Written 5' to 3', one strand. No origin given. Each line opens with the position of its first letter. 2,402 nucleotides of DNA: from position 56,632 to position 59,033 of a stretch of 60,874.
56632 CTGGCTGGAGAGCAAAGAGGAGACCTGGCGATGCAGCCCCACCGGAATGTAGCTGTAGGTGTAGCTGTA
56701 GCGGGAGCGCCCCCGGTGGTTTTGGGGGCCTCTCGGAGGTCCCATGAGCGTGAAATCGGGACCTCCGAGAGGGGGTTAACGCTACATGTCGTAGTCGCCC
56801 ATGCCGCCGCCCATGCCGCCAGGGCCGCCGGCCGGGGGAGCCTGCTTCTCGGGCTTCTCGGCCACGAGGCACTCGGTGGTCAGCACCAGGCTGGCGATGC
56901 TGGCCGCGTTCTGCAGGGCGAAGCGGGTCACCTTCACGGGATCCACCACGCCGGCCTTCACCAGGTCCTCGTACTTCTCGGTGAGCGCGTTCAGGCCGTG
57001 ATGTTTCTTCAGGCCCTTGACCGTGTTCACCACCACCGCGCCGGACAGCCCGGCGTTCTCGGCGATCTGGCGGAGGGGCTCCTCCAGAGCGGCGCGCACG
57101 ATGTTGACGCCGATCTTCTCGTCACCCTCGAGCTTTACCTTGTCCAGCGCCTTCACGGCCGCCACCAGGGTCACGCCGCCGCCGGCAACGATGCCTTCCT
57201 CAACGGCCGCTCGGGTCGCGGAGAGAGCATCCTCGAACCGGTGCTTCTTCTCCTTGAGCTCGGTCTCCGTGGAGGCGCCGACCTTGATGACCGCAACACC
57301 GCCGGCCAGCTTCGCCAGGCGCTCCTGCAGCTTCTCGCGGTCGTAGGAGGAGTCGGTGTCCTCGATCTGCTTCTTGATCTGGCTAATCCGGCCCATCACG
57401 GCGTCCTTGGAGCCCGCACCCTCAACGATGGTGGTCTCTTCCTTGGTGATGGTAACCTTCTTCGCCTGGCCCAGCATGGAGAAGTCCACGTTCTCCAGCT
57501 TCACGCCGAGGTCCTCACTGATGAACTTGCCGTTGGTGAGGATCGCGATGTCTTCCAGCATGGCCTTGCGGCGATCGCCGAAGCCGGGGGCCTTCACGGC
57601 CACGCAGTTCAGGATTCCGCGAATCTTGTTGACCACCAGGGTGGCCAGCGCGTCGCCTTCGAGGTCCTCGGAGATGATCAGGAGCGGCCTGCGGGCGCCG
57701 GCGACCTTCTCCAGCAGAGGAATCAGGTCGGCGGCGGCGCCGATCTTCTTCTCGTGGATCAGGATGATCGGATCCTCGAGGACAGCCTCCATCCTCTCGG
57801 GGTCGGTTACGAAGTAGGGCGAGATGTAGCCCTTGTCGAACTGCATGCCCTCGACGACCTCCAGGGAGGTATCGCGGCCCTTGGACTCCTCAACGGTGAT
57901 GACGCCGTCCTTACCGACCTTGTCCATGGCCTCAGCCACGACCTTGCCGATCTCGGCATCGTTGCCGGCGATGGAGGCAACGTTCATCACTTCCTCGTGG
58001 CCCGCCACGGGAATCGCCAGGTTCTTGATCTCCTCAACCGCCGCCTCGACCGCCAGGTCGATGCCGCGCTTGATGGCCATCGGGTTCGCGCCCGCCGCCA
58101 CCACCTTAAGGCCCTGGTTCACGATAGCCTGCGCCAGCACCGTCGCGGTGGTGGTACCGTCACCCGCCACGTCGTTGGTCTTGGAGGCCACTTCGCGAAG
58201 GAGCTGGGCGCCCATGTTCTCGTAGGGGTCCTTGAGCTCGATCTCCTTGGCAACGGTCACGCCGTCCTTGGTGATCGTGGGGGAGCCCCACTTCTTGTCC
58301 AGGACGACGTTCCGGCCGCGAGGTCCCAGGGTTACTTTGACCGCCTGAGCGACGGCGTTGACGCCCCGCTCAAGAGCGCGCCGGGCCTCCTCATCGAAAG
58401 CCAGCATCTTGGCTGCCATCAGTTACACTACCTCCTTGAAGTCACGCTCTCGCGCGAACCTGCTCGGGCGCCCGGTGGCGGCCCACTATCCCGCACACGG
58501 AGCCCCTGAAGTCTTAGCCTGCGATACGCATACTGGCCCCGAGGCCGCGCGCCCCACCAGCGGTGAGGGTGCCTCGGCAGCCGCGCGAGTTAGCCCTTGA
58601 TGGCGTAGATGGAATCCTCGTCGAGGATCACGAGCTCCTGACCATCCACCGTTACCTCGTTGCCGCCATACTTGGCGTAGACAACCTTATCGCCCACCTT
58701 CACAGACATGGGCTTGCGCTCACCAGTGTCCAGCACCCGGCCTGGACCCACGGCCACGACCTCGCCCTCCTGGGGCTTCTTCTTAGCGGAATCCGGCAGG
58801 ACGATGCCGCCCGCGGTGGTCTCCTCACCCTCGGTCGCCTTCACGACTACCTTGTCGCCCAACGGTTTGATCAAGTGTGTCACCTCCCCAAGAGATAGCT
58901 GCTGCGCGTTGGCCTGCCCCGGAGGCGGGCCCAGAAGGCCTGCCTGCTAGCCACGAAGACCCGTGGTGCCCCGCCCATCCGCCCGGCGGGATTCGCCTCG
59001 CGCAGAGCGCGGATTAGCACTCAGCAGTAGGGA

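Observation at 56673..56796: A 45-kb prophage sits exactly on the groEL stop codon and rebuilds the gene end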

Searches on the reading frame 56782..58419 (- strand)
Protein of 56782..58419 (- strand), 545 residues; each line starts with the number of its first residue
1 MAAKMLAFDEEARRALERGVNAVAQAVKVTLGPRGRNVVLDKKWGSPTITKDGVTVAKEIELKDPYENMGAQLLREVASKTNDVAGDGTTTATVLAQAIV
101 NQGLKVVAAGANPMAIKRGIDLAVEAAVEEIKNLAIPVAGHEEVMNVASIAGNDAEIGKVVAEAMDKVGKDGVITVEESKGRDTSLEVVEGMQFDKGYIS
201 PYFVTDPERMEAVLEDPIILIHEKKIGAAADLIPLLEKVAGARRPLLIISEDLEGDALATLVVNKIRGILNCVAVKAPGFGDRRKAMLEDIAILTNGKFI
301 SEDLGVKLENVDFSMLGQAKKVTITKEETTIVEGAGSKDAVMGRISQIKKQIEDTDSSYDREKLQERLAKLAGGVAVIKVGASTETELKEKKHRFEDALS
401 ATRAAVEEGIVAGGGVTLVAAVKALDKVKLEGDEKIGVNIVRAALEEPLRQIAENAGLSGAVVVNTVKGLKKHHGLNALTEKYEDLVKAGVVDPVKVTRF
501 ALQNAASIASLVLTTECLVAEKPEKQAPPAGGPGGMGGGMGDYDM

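Call 7: search_protein_families(library=pfam, proteins=[window:56782-58419:-])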
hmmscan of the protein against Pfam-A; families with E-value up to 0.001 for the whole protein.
window:56782-58419:- (545 aa): 1 family
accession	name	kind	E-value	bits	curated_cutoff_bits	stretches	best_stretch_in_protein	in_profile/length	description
PF00118.29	Cpn60_TCP1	-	3e-79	267.4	34.3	1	23-522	1-489/490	TCP-1/cpn60 chaperonin family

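Call 10: find_encoding_contigs(protein=window:56782-58419:-, flank=6000, max_places=10)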
Protein window:56782-58419:- (545 aa): no gene with exactly this product is on record in the collection.

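Call 12: find_related_loci(query=window:56782-58419:-, collection=genome_contigs, flank=6000)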
Query window:56782-58419:- (545 aa) in genome_contigs; peptide patterns used: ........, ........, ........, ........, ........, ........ (x = any residue, [..] = any of these).
600 stretches matched a pattern (row limit reached: there are more); 594 encode a relative of the query (tblastn E <= 1e-3); the best 80 are kept; 80 distinct loci.
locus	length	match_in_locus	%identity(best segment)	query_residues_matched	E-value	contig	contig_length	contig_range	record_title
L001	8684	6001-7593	80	1-530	0e+0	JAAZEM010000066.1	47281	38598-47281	MAG: Armatimonadota bacterium isolate AS09scLD_344 98364_AS09, whole genome shotgun sequence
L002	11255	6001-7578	79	1-525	0e+0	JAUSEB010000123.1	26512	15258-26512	MAG: Armatimonadota bacterium isolate E14_maxbin.151 E14_k141_1678805, whole genome shotgun sequence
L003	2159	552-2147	75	1-532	0e+0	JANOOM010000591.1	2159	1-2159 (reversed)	MAG: Armatimonadota bacterium isolate VAR_43_metabat_177 VAR_43_k141_1303209, whole genome shotgun sequence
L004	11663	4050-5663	75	1-544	0e+0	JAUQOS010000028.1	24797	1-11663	MAG: Armatimonadota bacterium isolate BF2.bins.106.201808 NODE_1115_length_24797_cov_57.531901, whole genome shotgun seq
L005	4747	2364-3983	74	1-543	0e+0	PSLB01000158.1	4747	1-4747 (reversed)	MAG: Armatimonadota bacterium isolate ERB_34_2 NODE_3634_length_4747_cov_3.869221, whole genome shotgun sequence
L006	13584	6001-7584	76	1-527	0e+0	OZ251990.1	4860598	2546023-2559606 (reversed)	MAG: Chthonomonadaceae bacterium isolate 0f14b89a-63f4-40ec-98d0-ade398513459 genome assembly, chromosome: 1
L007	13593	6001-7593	76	1-529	0e+0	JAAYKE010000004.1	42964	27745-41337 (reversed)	MAG: Armatimonadota bacterium isolate AS10tlH2TH_383 5404_AS10, whole genome shotgun sequence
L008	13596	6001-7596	76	1-530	0e+0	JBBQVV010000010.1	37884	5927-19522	MAG: Chthonomonadales bacterium isolate Co_metawrap_2016 Cmw_2016_k141_24909017_length_37884_cov_7.0000, whole genome sh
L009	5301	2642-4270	74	1-545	0e+0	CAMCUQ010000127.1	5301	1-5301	MAG: Chthonomonas calidirosea isolate TH-11nov19-119 genome assembly, contig: TH-11nov19-C38689, whole genome shotgun se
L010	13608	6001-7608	73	1-535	0e+0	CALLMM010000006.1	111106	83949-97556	MAG: uncultured Chthonomonadales bacterium isolate N1_Bin_MAXBIN__064_1 genome assembly, contig: c_000000229180, whole g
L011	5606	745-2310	74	1-521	0e+0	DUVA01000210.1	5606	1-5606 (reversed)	MAG TPA_asm: Bacillota bacterium isolate AS08sgBPME_304 257745_AS08, whole genome shotgun sequence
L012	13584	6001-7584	71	1-527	0e+0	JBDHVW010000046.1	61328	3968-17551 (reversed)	MAG: Vulcanimicrobiota bacterium isolate AS-MICRO-3CA.307 NODE_1662_length_61328_cov_5.248419, whole genome shotgun sequ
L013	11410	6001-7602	71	1-533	0e+0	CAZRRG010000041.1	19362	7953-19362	MAG TPA_asm: uncultured Eubacteriales bacterium isolate binchicken_co117_464 genome assembly, contig: NODE_5307_length_1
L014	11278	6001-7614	71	3-530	0e+0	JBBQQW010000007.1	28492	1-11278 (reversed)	MAG: Armatimonadota bacterium isolate Co_metawrap_1616 Cmw_1616_k141_19926740_length_28492_cov_8.0000, whole genome shot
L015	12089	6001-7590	70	3-529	0e+0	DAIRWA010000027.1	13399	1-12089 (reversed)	MAG TPA_asm: Bacillota bacterium isolate CTOTU40645 NODE_2349_length_13399_cov_3.078612, whole genome shotgun sequence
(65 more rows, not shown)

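Call 25: find_homologous_proteins(query=window:56782-58419:-, max_evalue=1e-100)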
Query window:56782-58419:- (545 aa): 8000 proteins with E <= 1e-100 among 8000 candidates; the best 120 are listed.
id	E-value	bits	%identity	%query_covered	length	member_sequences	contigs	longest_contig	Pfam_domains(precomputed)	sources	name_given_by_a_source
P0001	0.0e+0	1139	100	100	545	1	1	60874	PF00118.30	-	-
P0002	2.4e-286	968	85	100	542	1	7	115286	PF00118.30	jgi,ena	jgi:chaperonin GroEL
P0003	7.1e-276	934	83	100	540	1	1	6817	PF00118.30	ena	-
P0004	1.6e-275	933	83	100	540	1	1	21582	PF00118.30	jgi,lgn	jgi:chaperonin GroEL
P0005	2.0e-275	932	82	100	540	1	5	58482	PF00118.30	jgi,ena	jgi:chaperonin GroEL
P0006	3.4e-275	932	82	100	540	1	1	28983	PF00118.30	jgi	jgi:chaperonin GroEL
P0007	4.4e-275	931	82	100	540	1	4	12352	PF00118.30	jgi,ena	jgi:chaperonin GroEL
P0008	1.5e-274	929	82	100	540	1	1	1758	PF00118.30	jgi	-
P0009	1.8e-274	929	82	100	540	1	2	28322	PF00118.30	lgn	-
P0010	2.2e-274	929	81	100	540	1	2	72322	PF00118.30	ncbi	ncbi:MAG: chaperonin GroEL [Armatimonadota bacterium]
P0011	4.5e-274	928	82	100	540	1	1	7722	PF00118.30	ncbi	ncbi:MAG: chaperonin GroEL [Armatimonadota bacterium]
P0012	1.1e-272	923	82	100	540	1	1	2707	PF00118.30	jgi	-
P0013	1.7e-272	923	82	100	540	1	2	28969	PF00118.30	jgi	-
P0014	8.5e-270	914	80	100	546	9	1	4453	PF00118.30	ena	-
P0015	7.6e-269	911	80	100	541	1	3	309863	PF00118.30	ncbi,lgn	-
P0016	2.1e-268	909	80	100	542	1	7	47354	PF00118.30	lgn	-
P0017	4.4e-268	908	81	97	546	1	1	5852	PF00118.30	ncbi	-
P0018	7.3e-268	907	80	100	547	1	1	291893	PF00118.30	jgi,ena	-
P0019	1.3e-267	907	76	96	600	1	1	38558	PF00118.30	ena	-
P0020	1.7e-267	906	82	97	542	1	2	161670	PF00118.30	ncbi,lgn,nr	ncbi:MAG: chaperonin GroEL [Armatimonadota bacterium]|nr:chaperonin GroEL [Armatimonadota bacterium]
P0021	3.4e-267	905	79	100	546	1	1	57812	PF00118.30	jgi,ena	-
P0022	1.1e-266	903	81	97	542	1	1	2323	PF00118.30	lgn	-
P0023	1.3e-266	903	80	100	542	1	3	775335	PF00118.30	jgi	jgi:chaperonin GroEL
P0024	1.4e-266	903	81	100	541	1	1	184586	PF00118.30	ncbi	ncbi:MAG: chaperonin GroEL [Chthonomonadales bacterium]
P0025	1.4e-266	903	80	97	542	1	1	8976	PF00118.30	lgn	-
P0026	1.9e-266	903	79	100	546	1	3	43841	PF00118.30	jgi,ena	-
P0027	2.4e-266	902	80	97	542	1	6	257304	PF00118.30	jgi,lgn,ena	-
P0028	3.0e-266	902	80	97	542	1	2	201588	PF00118.30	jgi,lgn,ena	-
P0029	6.1e-266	901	80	97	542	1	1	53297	PF00118.30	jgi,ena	-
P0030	6.1e-266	901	81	100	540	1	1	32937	PF00118.30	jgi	jgi:chaperonin GroEL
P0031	6.7e-266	901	80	97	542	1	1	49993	PF00118.30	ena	-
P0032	7.7e-266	901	80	97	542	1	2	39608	PF00118.30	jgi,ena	-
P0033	9.0e-266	900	81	98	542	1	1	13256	PF00118.30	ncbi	-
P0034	1.2e-265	900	81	100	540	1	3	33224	PF00118.30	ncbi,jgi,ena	-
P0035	1.5e-265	900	81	97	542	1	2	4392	PF00118.30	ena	-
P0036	1.9e-265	899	80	97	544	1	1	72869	PF00118.30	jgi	jgi:chaperonin GroEL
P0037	2.0e-265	899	80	100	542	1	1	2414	PF00118.30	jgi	-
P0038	2.2e-265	899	79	97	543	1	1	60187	PF00118.30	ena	-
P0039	2.6e-265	899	80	97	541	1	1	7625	PF00118.30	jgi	-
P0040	3.5e-265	899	80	97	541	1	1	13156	PF00118.30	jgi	-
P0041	3.6e-265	898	80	100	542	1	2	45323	PF00118.30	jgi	jgi:chaperonin GroEL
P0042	3.8e-265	898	80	97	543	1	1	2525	PF00118.30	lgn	-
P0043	4.7e-265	898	80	100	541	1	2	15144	PF00118.30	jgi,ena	-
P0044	8.0e-265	897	80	97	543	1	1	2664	PF00118.30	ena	-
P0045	8.2e-265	897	81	97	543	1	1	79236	PF00118.30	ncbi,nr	ncbi:MAG TPA: chaperonin GroEL [Chthonomonadales bacterium]|nr:chaperonin GroEL [Chthonomonadales ba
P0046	8.3e-265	897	80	97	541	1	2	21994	PF00118.30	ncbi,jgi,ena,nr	ncbi:MAG TPA: chaperonin GroEL [Armatimonadota bacterium]|nr:chaperonin GroEL [Armatimonadota bacter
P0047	9.3e-265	897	79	100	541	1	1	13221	PF00118.30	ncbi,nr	ncbi:MAG: chaperonin GroEL [Armatimonadetes bacterium]|nr:chaperonin GroEL [Armatimonadota bacterium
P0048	1.1e-264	897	79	100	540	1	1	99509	PF00118.30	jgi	-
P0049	1.1e-264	897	78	97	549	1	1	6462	PF00118.30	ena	-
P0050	1.3e-264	897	80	97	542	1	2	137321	PF00118.30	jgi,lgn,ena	-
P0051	1.5e-264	896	80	96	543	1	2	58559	PF00118.30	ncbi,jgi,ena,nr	ncbi:MAG TPA: chaperonin GroEL [Armatimonadota bacterium]|nr:chaperonin GroEL [Armatimonadota bacter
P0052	1.9e-264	896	80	97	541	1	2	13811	PF00118.30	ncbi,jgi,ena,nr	ncbi:MAG TPA: chaperonin GroEL [Armatimonadota bacterium]|nr:chaperonin GroEL [Armatimonadota bacter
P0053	2.2e-264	896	80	97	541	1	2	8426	PF00118.30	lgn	-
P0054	3.7e-264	895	81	97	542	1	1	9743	PF00118.30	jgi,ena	-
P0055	4.1e-264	895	80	97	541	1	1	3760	PF00118.30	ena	-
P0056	4.6e-264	895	80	97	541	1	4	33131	PF00118.30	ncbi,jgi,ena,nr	ncbi:MAG TPA: chaperonin GroEL [Armatimonadota bacterium]|nr:chaperonin GroEL [Armatimonadota bacter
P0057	6.2e-264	894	79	97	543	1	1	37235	PF00118.30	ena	-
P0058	6.7e-264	894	79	100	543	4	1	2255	PF00118.30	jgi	-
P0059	1.2e-263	893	79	97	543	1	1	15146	PF00118.30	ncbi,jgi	-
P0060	1.3e-263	893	79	97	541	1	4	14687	PF00118.30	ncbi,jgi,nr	ncbi:MAG TPA: chaperonin GroEL [Armatimonadetes bacterium]|jgi:chaperonin GroEL|nr:chaperonin GroEL 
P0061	1.3e-263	893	79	97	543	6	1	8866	PF00118.30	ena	-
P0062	2.1e-263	893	80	97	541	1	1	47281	PF00118.30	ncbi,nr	ncbi:MAG: chaperonin GroEL [Armatimonadetes bacterium]|nr:chaperonin GroEL [Armatimonadota bacterium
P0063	2.7e-263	892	79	97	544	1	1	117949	PF00118.30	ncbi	-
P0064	3.4e-263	892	78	97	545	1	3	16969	PF00118.30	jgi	jgi:chaperonin GroEL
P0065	3.6e-263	892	78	98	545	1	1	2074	PF00118.30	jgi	-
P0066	4.1e-263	892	78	97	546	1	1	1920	PF00118.30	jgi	jgi:chaperonin GroEL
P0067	4.4e-263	892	79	100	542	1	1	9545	PF00118.30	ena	-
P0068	5.3e-263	891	79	98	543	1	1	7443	PF00118.30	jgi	jgi:chaperonin GroEL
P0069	6.8e-263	891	80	97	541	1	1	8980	PF00118.30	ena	-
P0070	1.0e-262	890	79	100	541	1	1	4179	PF00118.30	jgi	jgi:chaperonin GroEL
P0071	1.6e-262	890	79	98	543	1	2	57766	PF00118.30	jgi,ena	-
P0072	1.7e-262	890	81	97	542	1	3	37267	PF00118.30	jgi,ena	-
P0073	1.9e-262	889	79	97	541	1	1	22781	PF00118.30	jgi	-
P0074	2.0e-262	889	79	97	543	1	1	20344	PF00118.30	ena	-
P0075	2.1e-262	889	78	96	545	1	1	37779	PF00118.30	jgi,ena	-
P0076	2.3e-262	889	80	95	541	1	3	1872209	PF00118.30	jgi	jgi:chaperonin GroEL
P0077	3.5e-262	889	78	100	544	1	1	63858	PF00118.30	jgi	jgi:chaperonin GroEL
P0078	3.6e-262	889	79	100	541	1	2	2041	PF00118.30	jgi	-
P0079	3.6e-262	889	80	97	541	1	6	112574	PF00118.30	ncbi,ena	-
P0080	4.0e-262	888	79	95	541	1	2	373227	PF00118.30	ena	-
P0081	4.8e-262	888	78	100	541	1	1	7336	PF00118.30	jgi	jgi:chaperonin GroEL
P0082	5.3e-262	888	79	97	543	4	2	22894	PF00118.30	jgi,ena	-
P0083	5.7e-262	888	79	97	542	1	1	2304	PF00118.30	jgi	-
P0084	6.3e-262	888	80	97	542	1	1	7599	PF00118.30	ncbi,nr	ncbi:MAG: chaperonin GroEL [bacterium]|nr:chaperonin GroEL [bacterium]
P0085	8.6e-262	887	78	100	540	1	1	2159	PF00118.30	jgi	-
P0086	9.5e-262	887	79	95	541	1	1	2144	PF00118.30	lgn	-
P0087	9.6e-262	887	80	97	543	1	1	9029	PF00118.30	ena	-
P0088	9.8e-262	887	79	97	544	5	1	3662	PF00118.30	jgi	jgi:chaperonin GroEL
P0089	1.2e-261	887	79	95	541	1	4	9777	PF00118.30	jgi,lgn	-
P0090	2.0e-261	886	79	97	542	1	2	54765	PF00118.30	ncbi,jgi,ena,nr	ncbi:MAG TPA: chaperonin GroEL [Armatimonadota bacterium]|nr:chaperonin GroEL [Armatimonadota bacter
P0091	2.2e-261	886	79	100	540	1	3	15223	PF00118.30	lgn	-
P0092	2.2e-261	886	79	96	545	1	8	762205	PF00118.30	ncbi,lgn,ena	-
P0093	2.7e-261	886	79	97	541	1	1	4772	PF00118.30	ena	-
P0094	2.7e-261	886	78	97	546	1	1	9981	PF00118.30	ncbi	-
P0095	2.8e-261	886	78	97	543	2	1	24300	PF00118.30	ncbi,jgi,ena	jgi:chaperonin GroEL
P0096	3.3e-261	885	79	97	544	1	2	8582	PF00118.30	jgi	jgi:chaperonin GroEL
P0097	4.2e-261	885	79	97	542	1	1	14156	PF00118.30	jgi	jgi:chaperonin GroEL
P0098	4.8e-261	885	79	97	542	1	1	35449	PF00118.30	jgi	-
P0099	4.9e-261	885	80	97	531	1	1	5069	PF00118.30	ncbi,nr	ncbi:MAG: chaperonin GroEL, partial [Armatimonadetes bacterium]|nr:chaperonin GroEL [Armatimonadota 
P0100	4.9e-261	885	78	100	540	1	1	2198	PF00118.30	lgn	-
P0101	5.0e-261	885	79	97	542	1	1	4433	PF00118.30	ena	-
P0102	5.1e-261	885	78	100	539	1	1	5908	PF00118.30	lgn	-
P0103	5.3e-261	885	79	98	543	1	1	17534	PF00118.30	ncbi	-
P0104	6.2e-261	884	79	97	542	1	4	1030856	PF00118.30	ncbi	ncbi:MAG: chaperonin GroEL [Armatimonadota bacterium]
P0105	7.3e-261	884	79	97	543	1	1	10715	PF00118.30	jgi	-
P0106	8.5e-261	884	78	96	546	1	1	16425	PF00118.30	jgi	jgi:chaperonin GroEL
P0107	8.6e-261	884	79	97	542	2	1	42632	PF00118.30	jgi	jgi:chaperonin GroEL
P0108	9.2e-261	884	78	100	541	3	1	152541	PF00118.30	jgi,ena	-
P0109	9.2e-261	884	80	97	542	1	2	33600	PF00118.30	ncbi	ncbi:MAG: chaperonin GroEL [Armatimonadota bacterium]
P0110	9.4e-261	884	79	95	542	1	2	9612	PF00118.30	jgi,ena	-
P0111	1.0e-260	884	79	97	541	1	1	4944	PF00118.30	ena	-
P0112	1.2e-260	884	79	95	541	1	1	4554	PF00118.30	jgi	-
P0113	1.5e-260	883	79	97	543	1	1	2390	PF00118.30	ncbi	-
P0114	1.6e-260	883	79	97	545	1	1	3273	PF00118.30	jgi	-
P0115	1.7e-260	883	79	99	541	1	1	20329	PF00118.30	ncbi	-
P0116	1.8e-260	883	79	97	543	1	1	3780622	PF00118.30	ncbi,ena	-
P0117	1.9e-260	883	79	97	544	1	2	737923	PF00118.30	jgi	jgi:chaperonin GroEL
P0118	2.1e-260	883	78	100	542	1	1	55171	PF00118.30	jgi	jgi:chaperonin GroEL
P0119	2.2e-260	883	78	97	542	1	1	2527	PF00118.30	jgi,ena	-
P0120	2.2e-260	883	77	100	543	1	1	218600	PF00118.30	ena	-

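Call 26: find_encoding_contigs(protein=P0002, flank=6000, max_places=6)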
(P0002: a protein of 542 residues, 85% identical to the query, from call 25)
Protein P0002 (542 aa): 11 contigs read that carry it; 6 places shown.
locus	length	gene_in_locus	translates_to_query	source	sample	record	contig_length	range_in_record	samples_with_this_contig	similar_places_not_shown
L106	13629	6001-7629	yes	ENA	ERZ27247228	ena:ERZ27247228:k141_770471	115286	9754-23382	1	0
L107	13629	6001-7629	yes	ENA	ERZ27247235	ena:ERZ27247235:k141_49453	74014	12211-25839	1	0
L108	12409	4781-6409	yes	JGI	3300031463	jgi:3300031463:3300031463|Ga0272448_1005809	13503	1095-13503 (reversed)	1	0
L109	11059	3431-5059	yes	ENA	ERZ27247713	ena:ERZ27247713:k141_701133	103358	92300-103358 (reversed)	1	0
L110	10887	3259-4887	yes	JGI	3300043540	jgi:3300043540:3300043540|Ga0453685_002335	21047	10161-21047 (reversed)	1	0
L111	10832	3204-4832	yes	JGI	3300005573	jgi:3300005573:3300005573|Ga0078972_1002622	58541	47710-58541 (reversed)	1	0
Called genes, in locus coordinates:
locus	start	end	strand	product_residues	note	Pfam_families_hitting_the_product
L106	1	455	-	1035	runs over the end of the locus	PF02837:Glyco_hydro_2_N, PF22666:Glyco_hydro_2_N2, PF00703:Glyco_hydro_2, PF02836:Glyco_hydro_2_C, PF16353:LacZ_4, PF02929:Bgal_small_N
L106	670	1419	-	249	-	PF01261:AP_endonuc_2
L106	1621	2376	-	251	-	PF07963:N_methyl, PF07596:SBP_bac_10 (faint)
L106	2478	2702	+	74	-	-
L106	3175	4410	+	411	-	PF00155:Aminotran_1_2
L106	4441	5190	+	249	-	PF00106:adh_short, PF08659:KR, PF13561:adh_short_C2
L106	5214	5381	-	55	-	-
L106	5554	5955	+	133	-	PF00166:Cpn10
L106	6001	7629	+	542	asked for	PF00118:Cpn60_TCP1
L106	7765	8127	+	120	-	PF09723:Zn_ribbon_8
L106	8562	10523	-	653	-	PF20581:DUF6785, PF20580:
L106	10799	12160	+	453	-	-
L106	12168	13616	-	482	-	PF06500:FrsA-like, PF01738:DLH (faint), PF02129:Peptidase_S15, PF00561:Abhydrolase_1 (weak), PF12697:Abhydrolase_6, PF00326:Peptidase_S9 (faint), PF12146:Hydrolase_4, PF08840:BAAT_C (weak)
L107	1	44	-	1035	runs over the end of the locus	PF02837:Glyco_hydro_2_N, PF22666:Glyco_hydro_2_N2, PF00703:Glyco_hydro_2, PF02836:Glyco_hydro_2_C, PF16353:LacZ_4, PF02929:Bgal_small_N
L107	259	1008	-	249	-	PF01261:AP_endonuc_2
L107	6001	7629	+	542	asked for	PF00118:Cpn60_TCP1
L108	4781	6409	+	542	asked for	PF00118:Cpn60_TCP1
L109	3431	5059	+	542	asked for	PF00118:Cpn60_TCP1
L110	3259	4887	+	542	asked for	PF00118:Cpn60_TCP1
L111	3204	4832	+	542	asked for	PF00118:Cpn60_TCP1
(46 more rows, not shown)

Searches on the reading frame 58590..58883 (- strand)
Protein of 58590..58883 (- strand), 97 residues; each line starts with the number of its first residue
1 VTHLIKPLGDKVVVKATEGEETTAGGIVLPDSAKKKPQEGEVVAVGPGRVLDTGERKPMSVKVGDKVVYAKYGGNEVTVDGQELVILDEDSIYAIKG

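Call 7: search_protein_families(library=pfam, proteins=[window:58590-58883:-])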
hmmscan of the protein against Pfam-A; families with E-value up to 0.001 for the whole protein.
window:58590-58883:- (97 aa): 1 family
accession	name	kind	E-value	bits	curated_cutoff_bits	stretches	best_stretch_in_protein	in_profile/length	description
PF00166.26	Cpn10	-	1.5e-34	118.3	21.1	1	5-95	2-92/93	Chaperonin 10 Kd subunit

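Call 67: find_encoding_contigs(protein=window:58590-58883:-, flank=6000, max_places=6)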
Protein window:58590-58883:- (97 aa): no gene with exactly this product is on record in the collection.
